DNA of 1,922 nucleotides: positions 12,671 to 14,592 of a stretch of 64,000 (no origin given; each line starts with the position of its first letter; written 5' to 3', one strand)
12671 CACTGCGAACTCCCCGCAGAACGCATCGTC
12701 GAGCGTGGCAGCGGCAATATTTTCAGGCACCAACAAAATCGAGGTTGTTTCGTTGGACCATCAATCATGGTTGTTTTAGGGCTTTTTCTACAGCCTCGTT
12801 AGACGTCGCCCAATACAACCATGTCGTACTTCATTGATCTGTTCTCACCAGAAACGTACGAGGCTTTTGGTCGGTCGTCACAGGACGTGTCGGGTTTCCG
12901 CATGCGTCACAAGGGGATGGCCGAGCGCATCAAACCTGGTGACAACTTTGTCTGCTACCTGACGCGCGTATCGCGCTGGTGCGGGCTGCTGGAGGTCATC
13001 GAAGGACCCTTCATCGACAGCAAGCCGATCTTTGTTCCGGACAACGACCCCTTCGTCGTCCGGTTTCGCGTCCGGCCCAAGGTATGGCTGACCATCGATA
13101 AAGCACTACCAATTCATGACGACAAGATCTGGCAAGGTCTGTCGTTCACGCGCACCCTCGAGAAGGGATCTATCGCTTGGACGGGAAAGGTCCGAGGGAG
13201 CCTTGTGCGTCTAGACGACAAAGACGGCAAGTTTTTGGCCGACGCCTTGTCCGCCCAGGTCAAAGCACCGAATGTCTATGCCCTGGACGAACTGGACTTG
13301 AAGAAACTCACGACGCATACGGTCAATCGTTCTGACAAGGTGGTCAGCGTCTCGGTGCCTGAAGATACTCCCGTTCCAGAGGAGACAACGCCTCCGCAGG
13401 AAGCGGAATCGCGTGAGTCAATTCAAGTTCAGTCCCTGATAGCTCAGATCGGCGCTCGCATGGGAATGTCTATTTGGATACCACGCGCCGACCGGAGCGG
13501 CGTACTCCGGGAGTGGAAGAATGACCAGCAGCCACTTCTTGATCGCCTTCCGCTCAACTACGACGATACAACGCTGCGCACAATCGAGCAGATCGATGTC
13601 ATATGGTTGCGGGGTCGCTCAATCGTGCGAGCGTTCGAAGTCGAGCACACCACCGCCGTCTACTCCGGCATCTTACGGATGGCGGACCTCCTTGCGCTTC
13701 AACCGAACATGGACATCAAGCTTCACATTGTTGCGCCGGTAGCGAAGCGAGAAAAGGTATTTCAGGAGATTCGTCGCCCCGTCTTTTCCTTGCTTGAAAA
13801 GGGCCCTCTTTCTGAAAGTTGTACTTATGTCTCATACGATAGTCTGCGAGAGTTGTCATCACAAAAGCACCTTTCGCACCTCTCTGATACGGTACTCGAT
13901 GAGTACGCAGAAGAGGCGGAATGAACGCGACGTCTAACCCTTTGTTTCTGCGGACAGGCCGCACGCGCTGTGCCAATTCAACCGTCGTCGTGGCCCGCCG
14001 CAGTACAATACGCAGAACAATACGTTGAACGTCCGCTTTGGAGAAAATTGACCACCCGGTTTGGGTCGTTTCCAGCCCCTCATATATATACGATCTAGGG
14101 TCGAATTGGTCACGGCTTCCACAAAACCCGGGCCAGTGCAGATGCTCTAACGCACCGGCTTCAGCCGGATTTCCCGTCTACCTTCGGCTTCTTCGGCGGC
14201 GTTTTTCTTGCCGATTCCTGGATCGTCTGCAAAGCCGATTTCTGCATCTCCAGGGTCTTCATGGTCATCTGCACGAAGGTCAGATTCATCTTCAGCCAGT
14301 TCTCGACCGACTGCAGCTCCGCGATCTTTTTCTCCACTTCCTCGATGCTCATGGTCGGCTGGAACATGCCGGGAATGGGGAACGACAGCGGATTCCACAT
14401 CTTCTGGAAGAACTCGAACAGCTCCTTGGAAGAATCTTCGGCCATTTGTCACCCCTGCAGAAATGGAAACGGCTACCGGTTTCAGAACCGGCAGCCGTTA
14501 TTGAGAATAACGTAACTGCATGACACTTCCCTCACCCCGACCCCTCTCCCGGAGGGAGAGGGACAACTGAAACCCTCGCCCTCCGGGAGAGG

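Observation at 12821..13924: Orphan EVE/PUA-like reader fused to a PD-(D/E)xK-like nuclease: candidate single-gene modification-dependent restriction/defence module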

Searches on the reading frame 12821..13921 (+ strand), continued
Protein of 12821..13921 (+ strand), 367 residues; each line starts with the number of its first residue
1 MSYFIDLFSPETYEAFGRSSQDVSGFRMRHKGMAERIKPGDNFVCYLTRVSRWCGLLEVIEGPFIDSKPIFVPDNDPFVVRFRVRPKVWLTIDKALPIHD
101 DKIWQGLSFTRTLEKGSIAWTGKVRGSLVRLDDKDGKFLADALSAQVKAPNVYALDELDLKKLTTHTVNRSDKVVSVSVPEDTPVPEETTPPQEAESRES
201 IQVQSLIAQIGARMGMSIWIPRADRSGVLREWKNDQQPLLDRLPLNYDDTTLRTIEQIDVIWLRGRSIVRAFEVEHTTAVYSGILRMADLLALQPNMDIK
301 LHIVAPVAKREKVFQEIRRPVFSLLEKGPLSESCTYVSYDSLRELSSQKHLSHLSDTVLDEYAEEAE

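Call 59: find_encoding_contigs(protein=P0322, flank=7000, max_places=2)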
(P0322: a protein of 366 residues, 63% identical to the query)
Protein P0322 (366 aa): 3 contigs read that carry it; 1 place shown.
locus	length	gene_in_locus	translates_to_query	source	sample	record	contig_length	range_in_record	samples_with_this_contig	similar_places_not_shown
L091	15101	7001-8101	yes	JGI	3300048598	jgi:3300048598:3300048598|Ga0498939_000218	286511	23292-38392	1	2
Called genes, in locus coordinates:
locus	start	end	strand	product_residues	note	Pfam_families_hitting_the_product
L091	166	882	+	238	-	PF01648:ACPS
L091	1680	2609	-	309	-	-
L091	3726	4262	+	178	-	PF11355:DUF3157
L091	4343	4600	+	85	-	-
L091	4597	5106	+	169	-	-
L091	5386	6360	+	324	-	PF06189:5-nucleotidase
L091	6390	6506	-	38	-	PF04002:RadC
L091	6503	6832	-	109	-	PF04002:RadC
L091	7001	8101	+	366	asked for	PF01878:EVE (weak), PF27126:NmeDI_C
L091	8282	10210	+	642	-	-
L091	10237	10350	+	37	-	-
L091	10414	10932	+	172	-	PF03683:UPF0175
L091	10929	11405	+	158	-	PF11848:DUF3368, PF20698:PIN-TPR-GreABC (faint)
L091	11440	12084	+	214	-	-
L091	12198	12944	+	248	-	PF14808:TMEM164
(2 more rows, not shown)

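Call 63: search_solved_structures(query=A3, max_evalue=10, show_alignments=0)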
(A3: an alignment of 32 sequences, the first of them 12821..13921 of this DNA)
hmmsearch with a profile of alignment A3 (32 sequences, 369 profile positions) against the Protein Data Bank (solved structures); distinct sequences matched with E-value up to 10: 4.
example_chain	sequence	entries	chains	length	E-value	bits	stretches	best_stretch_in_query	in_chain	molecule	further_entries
1wmm_A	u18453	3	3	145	5.6e-13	52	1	1-142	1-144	Hypothetical UPF0310 protein PH1033 | UPF0310 protein PH1033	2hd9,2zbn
2p5d_A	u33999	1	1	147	9.5e-13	51.2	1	1-139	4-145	UPF0310 protein MJECL36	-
4rcm_A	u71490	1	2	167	0.069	15.5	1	28-90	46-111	Methylated RNA-binding protein 1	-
4u8t_A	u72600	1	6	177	0.15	14.4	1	45-88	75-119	ZYRO0G01672p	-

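Call 67: search_protein_families(library=ncbifam, proteins=[L070:6782-7519:-, P0178, P0152, P0197, P0150], max_evalue=0.01)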
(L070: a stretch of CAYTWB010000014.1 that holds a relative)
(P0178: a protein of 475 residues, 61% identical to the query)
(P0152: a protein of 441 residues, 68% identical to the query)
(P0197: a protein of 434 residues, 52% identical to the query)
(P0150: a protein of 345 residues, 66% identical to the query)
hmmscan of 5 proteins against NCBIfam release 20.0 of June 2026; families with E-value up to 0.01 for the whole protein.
L070:6782-7519:- (245 aa): 8 families
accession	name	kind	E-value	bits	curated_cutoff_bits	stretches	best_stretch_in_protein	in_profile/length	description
TIGR02249.1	integrase_gron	subfamily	1.1e-67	228.6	265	1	63-234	1-172/315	integron integrase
NF011946.0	PRK15417.1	equivalog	8.6e-54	182.9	435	1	60-235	13-188/337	integron integrase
NF040815.2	recomb_XerA_Arch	equivalog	4.2e-22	79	220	1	72-231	8-164/263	site-specific tyrosine recombinase/integron integrase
NF001399.0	PRK00283.1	subfamily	2.5e-13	49.9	279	1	72-227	18-182/300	tyrosine recombinase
TIGR02224.1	recomb_XerC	equivalog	2.7e-13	50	335.15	1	72-225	9-174/295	tyrosine recombinase XerC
TIGR02225.1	recomb_XerD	equivalog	3.5e-13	49.5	329.6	1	70-227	7-172/290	site-specific tyrosine recombinase XerD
NF002331.0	PRK01287.1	subfamily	5.6e-11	42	371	1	63-225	29-209/365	site-specific tyrosine recombinase XerC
NF003462.0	PRK05084.1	equivalog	0.0017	17.2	267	1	185-226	202-243/360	tyrosine recombinase XerS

P0178 (475 aa): 0 families

P0152 (441 aa): 0 families

P0197 (434 aa): 0 families

P0150 (345 aa): 0 families

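Call 78: search_protein_families(library=padloc, alignment_id=A8, max_evalue=0.00001)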
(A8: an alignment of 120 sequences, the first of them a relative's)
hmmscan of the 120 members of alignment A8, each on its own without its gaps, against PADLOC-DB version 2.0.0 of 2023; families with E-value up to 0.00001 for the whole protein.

A. member 1, L001:6617-7636:+ (340 aa): 1 family
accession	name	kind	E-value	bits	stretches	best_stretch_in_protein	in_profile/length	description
PDLC03656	mREase_IV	-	3.2e-06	25.1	1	238-330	181-273/277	Type IV methyl-directed restriction enzyme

B. families by the number of members that match (of 120 scanned): 356 families (the first 25 are shown)
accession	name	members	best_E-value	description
PDLC04134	mad2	5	4e-65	mads_2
PDLC03338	MTase_II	4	2e-11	Type II methyltransferase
PDLC03021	MTase_I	3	1.2e-89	Type I methyltransferase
PDLC03267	MTase_II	3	1.2e-79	Type II methyltransferase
PDLC03025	MTase_I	3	1.3e-48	Type I methyltransferase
PDLC03226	MTase_II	3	5.4e-27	Type II methyltransferase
PDLC03032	MTase_I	3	1.9e-24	Type I methyltransferase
PDLC02707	PbeA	3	9.6e-18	PbeA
PDLC03248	MTase_II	3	2.3e-15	Type II methyltransferase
PDLC03313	MTase_II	3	1.3e-13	Type II methyltransferase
PDLC03335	MTase_II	3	3.2e-13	Type II methyltransferase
PDLC03026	MTase_I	2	3.2e-200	Type I methyltransferase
PDLC03048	REase_I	2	5.5e-148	Type I restriction enzyme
PDLC03045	REase_I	2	1e-99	Type I restriction enzyme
PDLC03185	Specificity_I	2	1.2e-94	Type I specificity subunit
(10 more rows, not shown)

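Call 79: search_protein_families(library=padloc, alignment_id=A9, max_evalue=0.00001)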
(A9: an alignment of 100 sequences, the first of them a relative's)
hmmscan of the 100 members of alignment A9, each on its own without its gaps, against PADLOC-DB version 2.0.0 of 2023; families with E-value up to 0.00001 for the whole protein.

A. member 1, L001:61-1032:+ (324 aa): 0 families

B. families by the number of members that match (of 100 scanned): 39 families (the first 25 are shown)
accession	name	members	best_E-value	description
PDLC04140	mad8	2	1.1e-11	mads_8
PDLC03266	MTase_II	1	4.8e-95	Type II methyltransferase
PDLC03294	MTase_II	1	2.4e-76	Type II methyltransferase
PDLC03735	oMTase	1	1.1e-62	orphan methyltransferase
PDLC03729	oMTase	1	5.4e-58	orphan methyltransferase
PDLC03261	MTase_II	1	3.9e-52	Type II methyltransferase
PDLC03650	REase_III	1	1.8e-44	Type III restriction enzyme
PDLC03247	MTase_II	1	2.6e-30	Type II methyltransferase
PDLC04135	mad3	1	5.9e-29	mads_3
PDLC03264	MTase_II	1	3.2e-25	Type II methyltransferase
PDLC03344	MTase_II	1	8e-24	Type II methyltransferase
PDLC03383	MTase_II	1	5.8e-19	Type II methyltransferase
PDLC03302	MTase_II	1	2.4e-17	Type II methyltransferase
PDLC03349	MTase_II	1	2.8e-15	Type II methyltransferase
PDLC03253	MTase_II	1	1.9e-14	Type II methyltransferase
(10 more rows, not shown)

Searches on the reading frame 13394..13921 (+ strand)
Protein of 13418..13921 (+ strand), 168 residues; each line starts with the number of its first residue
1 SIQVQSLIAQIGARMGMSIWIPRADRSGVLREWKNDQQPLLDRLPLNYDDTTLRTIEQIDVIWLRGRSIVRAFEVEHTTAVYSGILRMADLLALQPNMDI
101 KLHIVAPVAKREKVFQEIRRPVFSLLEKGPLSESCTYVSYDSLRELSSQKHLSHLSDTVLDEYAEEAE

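Call 4: search_protein_families(library=pfam, proteins=[window:13418-13921:+], max_evalue=1)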
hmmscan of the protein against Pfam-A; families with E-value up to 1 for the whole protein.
window:13418-13921:+ (168 aa): 0 families

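Call 5: search_protein_families(library=padloc, proteins=[window:13418-13921:+], max_evalue=1)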
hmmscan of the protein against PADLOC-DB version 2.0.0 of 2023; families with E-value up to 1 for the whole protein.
window:13418-13921:+ (168 aa): 1 family
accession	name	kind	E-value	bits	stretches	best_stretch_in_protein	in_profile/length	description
PDLC03534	REase_II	-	1.1e-14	52.3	1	2-147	179-324/351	Type II restriction enzyme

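Call 6: search_protein_families(library=ncbifam, proteins=[window:13418-13921:+], max_evalue=1)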
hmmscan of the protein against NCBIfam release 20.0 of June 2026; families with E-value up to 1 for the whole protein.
window:13418-13921:+ (168 aa): 0 families

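Call 60: predict_structure(alignment_id=A6)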
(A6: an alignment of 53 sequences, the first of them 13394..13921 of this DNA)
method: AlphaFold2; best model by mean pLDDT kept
length: 176 residues; sequences in the alignment: 53
mean_pLDDT: 82.0   pTM: 0.79
mean pLDDT of the five models: 82.0, 81.3, 78.1, 77.5, 76.6
residues with pLDDT >= 90: 42; 70-90: 110; 50-70: 20; < 50: 4
segments of 3 or more residues with pLDDT < 50: 1-4
pLDDT, mean of each block of 10 residues (from residue 1): 61 91 89 87 79 71 72 79 71 79 81 90 89 81 91 91 88 89
secondary structure, 60 per line:
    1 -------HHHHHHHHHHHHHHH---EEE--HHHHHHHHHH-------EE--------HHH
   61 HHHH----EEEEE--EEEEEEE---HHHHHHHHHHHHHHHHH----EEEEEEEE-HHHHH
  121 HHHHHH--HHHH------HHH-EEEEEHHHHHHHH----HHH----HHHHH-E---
elements in order: H8-22 E26-28 H31-40 H58-64 E69-73 E76-82 H86-102 E107-114 H116-126 H129-132 E143-147 H148-155 H167-171

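Call 62: fold_search(model_id=the predicted structure, library=pdb)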
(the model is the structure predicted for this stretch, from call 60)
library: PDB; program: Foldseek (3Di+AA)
matches with E <= 10: 717; with E <= 0.001: 0
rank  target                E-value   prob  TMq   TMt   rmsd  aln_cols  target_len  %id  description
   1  1wtd_A                4.2e-02  0.93  0.44  0.32   5.9       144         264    8  Crystal structure of type II restrcition endonuclease, EcoO109I DNA-free form (released 2004-12-14)
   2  2p14                  5.0e-02  0.96  0.40  0.38   3.7       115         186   10  Crystal structure of small subunit (R.BspD6I2) of the heterodimeric restriction endonuclease R.BspD6I (released 2008-03-11)
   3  8q43_A                7.6e-02  0.89  0.35  0.17   5.4       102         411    8  Crystal structure of cA4-bound Can2 (E341A) in complex with oligo-C DNA (released 2023-11-22)
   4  9c1m_G                7.6e-02  0.28  0.23  0.11  14.6       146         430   12  HerA-DUF assembly 1 (released 2025-06-04)
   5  8q41_B                8.6e-02  0.87  0.35  0.17   5.5       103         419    8  Crystal structure of Can2 (E341A) bound to cA4 and TTTAAA ssDNA (released 2023-11-22)
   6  8q43_B                1.5e-01  0.82  0.36  0.17   5.5       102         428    7  Crystal structure of cA4-bound Can2 (E341A) in complex with oligo-C DNA (released 2023-11-22)
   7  9hs2_A                1.5e-01  0.54  0.41  0.20   7.4       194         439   12  Crystal structure of the Escherichia coli nucleosidase PpnN (ppGpp form) (released 2025-11-12)
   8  2ziu_B                1.5e-01  0.21  0.27  0.19  11.0       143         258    8  Crystal structure of the Mus81-Eme1 complex (released 2008-04-29)
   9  8q44_B                1.8e-01  0.80  0.36  0.17   5.4       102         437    7  Crystal structure of cA4-bound Can2 (E364R) in complex with oligo-T DNA (released 2023-11-22)
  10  9hs3_A                2.2e-01  0.44  0.41  0.21   6.7       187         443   14  Crystal structure of the Escherichia coli nucleosidase PpnN (E264A, pppGpp form) (released 2025-11-12)
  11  8q3z_A                3.0e-01  0.75  0.36  0.16   3.8        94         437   10  Crystal structure of cA4-bound Can2 from Thermoanaerobacter brockii (released 2023-11-22)
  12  8q44_A                3.2e-01  0.63  0.36  0.17   5.5       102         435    7  Crystal structure of cA4-bound Can2 (E364R) in complex with oligo-T DNA (released 2023-11-22)
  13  8q42_B                3.4e-01  0.63  0.36  0.17   5.4       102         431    7  Crystal structure of cA4-bound Can2 (E341A) in complex with oligo-A DNA (released 2023-11-22)
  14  8q41_A                3.9e-01  0.60  0.36  0.17   5.4       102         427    7  Crystal structure of Can2 (E341A) bound to cA4 and TTTAAA ssDNA (released 2023-11-22)
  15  9hs3_C                4.3e-01  0.33  0.43  0.21   8.2       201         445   11  Crystal structure of the Escherichia coli nucleosidase PpnN (E264A, pppGpp form) (released 2025-11-12)
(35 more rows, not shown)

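Call 66: fold_search(model_id=the predicted structure, library=viral)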
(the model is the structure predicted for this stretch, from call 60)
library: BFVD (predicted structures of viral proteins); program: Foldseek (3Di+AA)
matches with E <= 10: 715; with E <= 0.001: 0
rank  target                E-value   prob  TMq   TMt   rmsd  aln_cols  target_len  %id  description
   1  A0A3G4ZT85            7.7e-03  0.98  0.42  0.34   7.5       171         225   14  Uncharacterized protein [Edafosvirus sp.]
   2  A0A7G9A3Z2            1.5e-02  0.95  0.41  0.26  10.0       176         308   10  Uncharacterized protein [Bacteriophage sp.]
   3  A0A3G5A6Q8            1.7e-02  0.99  0.50  0.30   6.0       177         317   12  Uncharacterized protein [Hyperionvirus sp.]
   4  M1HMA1                3.7e-02  0.57  0.26  0.16  11.9       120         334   14  (no name in the UniProt tables at hand)
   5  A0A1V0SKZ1            3.9e-02  0.25  0.23  0.25  17.4       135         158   13  Clp protease [Klosneuvirus KNV1]
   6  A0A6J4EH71            4.1e-02  0.77  0.40  0.31  12.1       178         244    9  (no name in the UniProt tables at hand)
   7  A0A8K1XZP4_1          5.6e-02  0.25  0.27  0.06  11.9       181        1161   14  (no name in the UniProt tables at hand)
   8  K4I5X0                5.9e-02  0.60  0.38  0.33   8.9       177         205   10  Uncharacterized protein [Salmonella phage STML-198]
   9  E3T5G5                7.6e-02  0.85  0.48  0.29   7.5       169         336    9  Uncharacterized protein [Cafeteria roenbergensis virus (strain BV-PW1)]
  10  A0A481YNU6            7.6e-02  0.44  0.34  0.28   7.2       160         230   11  Putative DNA-directed RNA polymerase subunit 5 [Pithovirus LCDPAC02]
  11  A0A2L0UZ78            9.6e-02  0.75  0.30  0.40   4.6        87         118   13  Uncharacterized protein [Agrobacterium phage Atu_ph07]
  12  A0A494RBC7            1.0e-01  0.89  0.32  0.38   3.4        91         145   10  (no name in the UniProt tables at hand)
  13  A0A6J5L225            1.0e-01  0.77  0.41  0.30   6.0       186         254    9  Uncharacterized protein [uncultured Caudovirales phage]
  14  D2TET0                1.0e-01  0.51  0.30  0.07   9.9       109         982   13  (no name in the UniProt tables at hand)
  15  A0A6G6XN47            1.1e-01  0.57  0.28  0.23   8.8       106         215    8  (no name in the UniProt tables at hand)
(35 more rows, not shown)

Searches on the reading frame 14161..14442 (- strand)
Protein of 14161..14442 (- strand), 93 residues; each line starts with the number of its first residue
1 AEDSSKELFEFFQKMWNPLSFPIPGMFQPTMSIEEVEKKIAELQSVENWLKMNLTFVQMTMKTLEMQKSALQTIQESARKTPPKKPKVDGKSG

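Call 4: search_protein_families(library=pfam, proteins=[window:14161-14442:-], max_evalue=1)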
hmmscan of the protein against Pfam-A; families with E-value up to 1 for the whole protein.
window:14161-14442:- (93 aa): 3 families
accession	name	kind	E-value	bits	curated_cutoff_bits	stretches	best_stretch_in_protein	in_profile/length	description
PF14130.12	Cap4_nuclease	-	0.0049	17.5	26.2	1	33-84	129-180/200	Cap4, dsDNA endonuclease domain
PF05531.17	NPV_P10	-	0.0057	17.6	29.8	1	32-77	12-57/75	Nucleopolyhedrovirus P10 protein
PF05873.17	Mt_ATP-synt_D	-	0.059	13.6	27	1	33-71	103-141/154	ATP synthase D chain, mitochondrial (ATP5H)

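Call 67: search_protein_families(library=ncbifam, proteins=[window:14161-14442:-], max_evalue=0.01)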
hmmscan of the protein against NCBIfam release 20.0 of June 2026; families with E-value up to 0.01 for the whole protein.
window:14161-14442:- (93 aa): 1 family
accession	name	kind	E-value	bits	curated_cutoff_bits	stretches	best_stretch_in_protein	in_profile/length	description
NF043076.1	PHA_gran_PhaM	subfamily_domain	1.4e-22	78.9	38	1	25-75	1-51/52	PhaM family polyhydroxyalkanoate granule multifunctional regulatory protein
